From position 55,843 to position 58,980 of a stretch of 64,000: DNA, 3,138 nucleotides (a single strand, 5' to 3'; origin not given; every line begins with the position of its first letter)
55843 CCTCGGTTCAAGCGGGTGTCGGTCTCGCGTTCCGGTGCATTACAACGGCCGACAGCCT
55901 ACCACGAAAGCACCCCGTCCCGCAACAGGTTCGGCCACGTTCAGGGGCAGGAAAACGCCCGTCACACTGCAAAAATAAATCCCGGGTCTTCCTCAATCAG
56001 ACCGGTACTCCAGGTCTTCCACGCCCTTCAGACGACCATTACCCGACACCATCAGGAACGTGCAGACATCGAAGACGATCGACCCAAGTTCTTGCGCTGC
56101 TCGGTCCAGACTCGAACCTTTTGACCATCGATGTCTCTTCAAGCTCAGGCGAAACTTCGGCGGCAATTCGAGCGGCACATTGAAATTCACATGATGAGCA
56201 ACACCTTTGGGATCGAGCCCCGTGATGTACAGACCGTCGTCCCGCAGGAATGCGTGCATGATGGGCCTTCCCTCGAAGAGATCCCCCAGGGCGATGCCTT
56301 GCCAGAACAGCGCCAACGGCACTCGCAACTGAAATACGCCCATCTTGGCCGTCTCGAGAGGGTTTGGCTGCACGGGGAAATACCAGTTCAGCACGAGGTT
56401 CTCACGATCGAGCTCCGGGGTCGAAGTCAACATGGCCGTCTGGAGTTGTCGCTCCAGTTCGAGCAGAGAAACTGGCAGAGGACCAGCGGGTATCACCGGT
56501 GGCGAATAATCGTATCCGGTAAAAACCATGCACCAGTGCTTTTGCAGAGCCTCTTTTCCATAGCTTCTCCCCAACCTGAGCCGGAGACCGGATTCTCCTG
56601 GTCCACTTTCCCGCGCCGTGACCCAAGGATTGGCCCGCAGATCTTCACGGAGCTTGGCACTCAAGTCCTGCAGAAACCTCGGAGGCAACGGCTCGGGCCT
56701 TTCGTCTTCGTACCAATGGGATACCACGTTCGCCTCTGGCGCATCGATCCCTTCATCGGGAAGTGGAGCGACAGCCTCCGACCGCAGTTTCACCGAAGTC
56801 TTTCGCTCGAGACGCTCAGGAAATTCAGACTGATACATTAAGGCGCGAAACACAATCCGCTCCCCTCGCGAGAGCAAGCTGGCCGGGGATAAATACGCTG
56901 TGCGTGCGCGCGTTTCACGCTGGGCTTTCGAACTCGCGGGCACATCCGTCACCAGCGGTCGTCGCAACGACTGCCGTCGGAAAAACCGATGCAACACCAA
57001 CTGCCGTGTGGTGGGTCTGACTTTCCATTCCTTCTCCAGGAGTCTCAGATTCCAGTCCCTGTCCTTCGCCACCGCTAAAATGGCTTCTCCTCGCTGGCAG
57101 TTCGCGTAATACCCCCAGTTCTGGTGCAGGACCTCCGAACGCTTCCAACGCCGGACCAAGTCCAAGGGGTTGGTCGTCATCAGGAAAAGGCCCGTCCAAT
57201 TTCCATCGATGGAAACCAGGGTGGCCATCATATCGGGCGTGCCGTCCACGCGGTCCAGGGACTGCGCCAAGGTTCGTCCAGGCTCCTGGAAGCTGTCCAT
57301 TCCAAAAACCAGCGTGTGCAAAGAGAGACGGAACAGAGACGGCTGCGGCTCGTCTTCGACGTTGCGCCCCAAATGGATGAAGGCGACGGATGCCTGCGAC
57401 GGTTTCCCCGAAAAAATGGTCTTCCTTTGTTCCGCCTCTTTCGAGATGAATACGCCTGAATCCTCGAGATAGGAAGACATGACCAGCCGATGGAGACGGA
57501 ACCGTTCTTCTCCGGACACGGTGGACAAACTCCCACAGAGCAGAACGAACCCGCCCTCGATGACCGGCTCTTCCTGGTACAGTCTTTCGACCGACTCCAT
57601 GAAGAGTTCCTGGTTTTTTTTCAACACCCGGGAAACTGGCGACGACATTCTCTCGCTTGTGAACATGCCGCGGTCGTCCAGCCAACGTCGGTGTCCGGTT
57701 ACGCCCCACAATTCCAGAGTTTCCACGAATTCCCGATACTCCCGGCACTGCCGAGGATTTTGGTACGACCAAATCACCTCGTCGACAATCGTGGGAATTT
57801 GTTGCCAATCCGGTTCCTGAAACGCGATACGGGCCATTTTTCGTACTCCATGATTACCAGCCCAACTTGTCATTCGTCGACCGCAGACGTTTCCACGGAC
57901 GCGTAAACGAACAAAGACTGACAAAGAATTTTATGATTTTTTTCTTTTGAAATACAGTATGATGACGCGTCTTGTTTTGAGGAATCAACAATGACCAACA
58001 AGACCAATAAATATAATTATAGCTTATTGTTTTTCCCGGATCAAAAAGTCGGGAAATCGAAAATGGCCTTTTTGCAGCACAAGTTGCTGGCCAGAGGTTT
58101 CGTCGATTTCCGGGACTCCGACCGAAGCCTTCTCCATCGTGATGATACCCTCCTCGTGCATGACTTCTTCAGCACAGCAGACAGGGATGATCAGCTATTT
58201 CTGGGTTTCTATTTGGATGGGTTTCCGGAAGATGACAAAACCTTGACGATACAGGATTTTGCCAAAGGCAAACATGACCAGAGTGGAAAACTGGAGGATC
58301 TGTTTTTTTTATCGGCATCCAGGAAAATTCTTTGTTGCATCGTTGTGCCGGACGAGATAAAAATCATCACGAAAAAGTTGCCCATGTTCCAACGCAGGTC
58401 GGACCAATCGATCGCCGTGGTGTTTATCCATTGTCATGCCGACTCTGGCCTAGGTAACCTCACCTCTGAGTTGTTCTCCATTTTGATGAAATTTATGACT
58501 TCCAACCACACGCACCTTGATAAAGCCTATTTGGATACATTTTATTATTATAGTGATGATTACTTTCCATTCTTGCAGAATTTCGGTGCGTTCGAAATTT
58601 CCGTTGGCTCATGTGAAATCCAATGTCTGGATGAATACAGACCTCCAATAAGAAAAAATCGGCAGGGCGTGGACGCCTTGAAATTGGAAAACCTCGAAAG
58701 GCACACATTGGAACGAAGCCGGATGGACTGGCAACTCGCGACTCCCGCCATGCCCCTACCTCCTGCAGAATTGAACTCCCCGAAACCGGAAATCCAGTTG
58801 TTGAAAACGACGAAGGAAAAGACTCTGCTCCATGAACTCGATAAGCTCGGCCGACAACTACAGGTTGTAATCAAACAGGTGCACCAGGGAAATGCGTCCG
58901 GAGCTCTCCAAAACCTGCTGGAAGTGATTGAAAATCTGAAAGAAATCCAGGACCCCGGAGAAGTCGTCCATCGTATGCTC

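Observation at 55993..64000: Low-GC block of at least 8 kb at the window edge: 1346-aa orphan helical protein translationally coupled to a GT4 glycosyltransferase and a minimal nucleotidyltransferase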

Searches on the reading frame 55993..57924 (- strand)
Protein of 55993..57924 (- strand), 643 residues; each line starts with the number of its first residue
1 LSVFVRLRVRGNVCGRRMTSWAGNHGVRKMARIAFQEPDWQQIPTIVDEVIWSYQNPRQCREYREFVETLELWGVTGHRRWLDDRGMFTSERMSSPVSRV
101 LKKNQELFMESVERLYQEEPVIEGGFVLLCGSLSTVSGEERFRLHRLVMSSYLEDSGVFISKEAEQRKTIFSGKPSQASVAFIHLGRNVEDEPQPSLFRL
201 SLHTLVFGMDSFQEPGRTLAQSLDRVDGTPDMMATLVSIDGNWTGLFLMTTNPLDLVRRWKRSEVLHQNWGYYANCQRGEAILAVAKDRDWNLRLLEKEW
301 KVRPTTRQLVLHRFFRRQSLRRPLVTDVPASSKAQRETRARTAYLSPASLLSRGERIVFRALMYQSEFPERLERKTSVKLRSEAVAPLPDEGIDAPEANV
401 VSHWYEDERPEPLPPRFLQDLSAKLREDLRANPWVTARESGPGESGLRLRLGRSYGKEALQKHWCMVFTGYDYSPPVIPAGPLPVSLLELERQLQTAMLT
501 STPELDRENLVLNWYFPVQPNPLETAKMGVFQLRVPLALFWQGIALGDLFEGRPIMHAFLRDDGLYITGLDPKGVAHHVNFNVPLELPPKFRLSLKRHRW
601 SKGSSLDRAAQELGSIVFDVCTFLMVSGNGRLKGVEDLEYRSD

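Call 5: search_protein_families(library=pfam, proteins=[window:55993-57924:-], max_evalue=0.1)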
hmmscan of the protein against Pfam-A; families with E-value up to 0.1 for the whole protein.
window:55993-57924:- (643 aa): 0 families

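Call 6: search_protein_families(library=ncbifam, proteins=[window:55993-57924:-], max_evalue=0.1)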
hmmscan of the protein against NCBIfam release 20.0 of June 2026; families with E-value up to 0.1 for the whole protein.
window:55993-57924:- (643 aa): 0 families

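Call 7: search_protein_families(library=padloc, proteins=[window:55993-57924:-], max_evalue=0.1)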
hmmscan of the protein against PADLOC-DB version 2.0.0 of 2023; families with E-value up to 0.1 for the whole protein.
window:55993-57924:- (643 aa): 0 families

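Call 8: search_protein_families(library=phrogs, proteins=[window:55993-57924:-], max_evalue=0.1)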
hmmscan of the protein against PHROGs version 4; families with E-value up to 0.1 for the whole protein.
window:55993-57924:- (643 aa): 1 family
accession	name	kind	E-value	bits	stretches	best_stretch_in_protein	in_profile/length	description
phrog_9580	-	unknown function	0.058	14.4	0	59-78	24-43/73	-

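Call 35: search_solved_structures(query=window:56083-57924:-, max_evalue=10)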
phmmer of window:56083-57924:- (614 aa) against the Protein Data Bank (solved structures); distinct sequences matched with E-value up to 10: 2.
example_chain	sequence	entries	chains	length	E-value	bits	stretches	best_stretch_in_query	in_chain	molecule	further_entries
1ldn_A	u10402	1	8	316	2.1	9.5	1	211-268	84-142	L-LACTATE DEHYDROGENASE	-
1ldb_A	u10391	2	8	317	2.1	9.5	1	211-268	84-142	APO-L-LACTATE DEHYDROGENASE | L-LACTATE DEHYDROGENASE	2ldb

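Call 83: search_dna_similar(query=window:56083-57924:-, collection=plasmids, mode=protein, max_evalue=0.001)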
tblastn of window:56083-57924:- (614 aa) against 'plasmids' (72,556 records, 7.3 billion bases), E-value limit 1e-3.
No match.

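Call 102: search_dna_similar(query=window:56083-57924:-, collection=phages, mode=protein, max_evalue=0.01)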
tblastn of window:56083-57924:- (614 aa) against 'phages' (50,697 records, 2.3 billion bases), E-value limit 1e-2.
No match.
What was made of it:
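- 55993..57837 (-): 614-aa protein of unknown function, transcribed divergently from the operon. Its composition is intermediate (GC 0.57, GC3 0.67). No hit in Pfam, NCBIfam, PADLOC, PDB sequences, plasmids or phages (calls 5-8, 35, 83, 102).
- Tried and rejected: No hit anywhere (calls 5-8, 35, 83, 102).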

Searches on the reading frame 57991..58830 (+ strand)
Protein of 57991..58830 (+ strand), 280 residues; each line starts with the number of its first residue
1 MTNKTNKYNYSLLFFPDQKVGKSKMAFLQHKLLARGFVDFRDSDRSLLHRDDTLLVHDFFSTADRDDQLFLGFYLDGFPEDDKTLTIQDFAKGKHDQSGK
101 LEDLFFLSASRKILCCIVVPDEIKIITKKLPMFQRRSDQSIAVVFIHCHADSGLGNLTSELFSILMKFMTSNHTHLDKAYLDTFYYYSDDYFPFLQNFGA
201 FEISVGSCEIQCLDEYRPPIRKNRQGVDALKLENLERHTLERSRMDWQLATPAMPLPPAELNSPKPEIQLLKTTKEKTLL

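Call 64: search_protein_families(library=pfam, proteins=[window:57991-58770:+], max_evalue=10)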
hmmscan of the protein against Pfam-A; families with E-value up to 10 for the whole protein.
window:57991-58770:+ (260 aa): 1 family
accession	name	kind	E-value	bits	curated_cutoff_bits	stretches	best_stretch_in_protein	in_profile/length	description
PF14531.12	Kinase-like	-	0.11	12.1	25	1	117-163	84-134/289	Kinase-like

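Call 85: predict_structure(protein=window:57991-58830:+)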
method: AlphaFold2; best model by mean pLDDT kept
length: 280 residues; sequences in the alignment: 1
mean_pLDDT: 29.7   pTM: 0.19
mean pLDDT of the five models: 29.7, 27.6, 26.2, 26.0, 25.7
residues with pLDDT >= 90: 0; 70-90: 0; 50-70: 0; < 50: 280
segments of 3 or more residues with pLDDT < 50: 1-280
pLDDT, mean of each block of 10 residues (from residue 1): 27 27 23 25 27 27 28 28 30 32 31 32 25 26 33 35 41 32 29 30 25 25 27 30 30 38 36 32
secondary structure, 60 per line:
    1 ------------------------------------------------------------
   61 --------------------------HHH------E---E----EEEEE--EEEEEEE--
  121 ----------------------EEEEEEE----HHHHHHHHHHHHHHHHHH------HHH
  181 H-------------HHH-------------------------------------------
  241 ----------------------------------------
elements in order: E105-109 E112-118 E143-149 H154-171 H178-181
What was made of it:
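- On TPR / alpha-solenoid proteins (for the 1346-aa protein): The structure prediction failed (call 85).
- Checked: The AlphaFold run on residues 1-280 failed (pLDDT 30, call 85).
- Tried and rejected: Single-sequence AlphaFold of residues 1-280 gave pLDDT 30, so I did not use that model for fold search (call 85).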
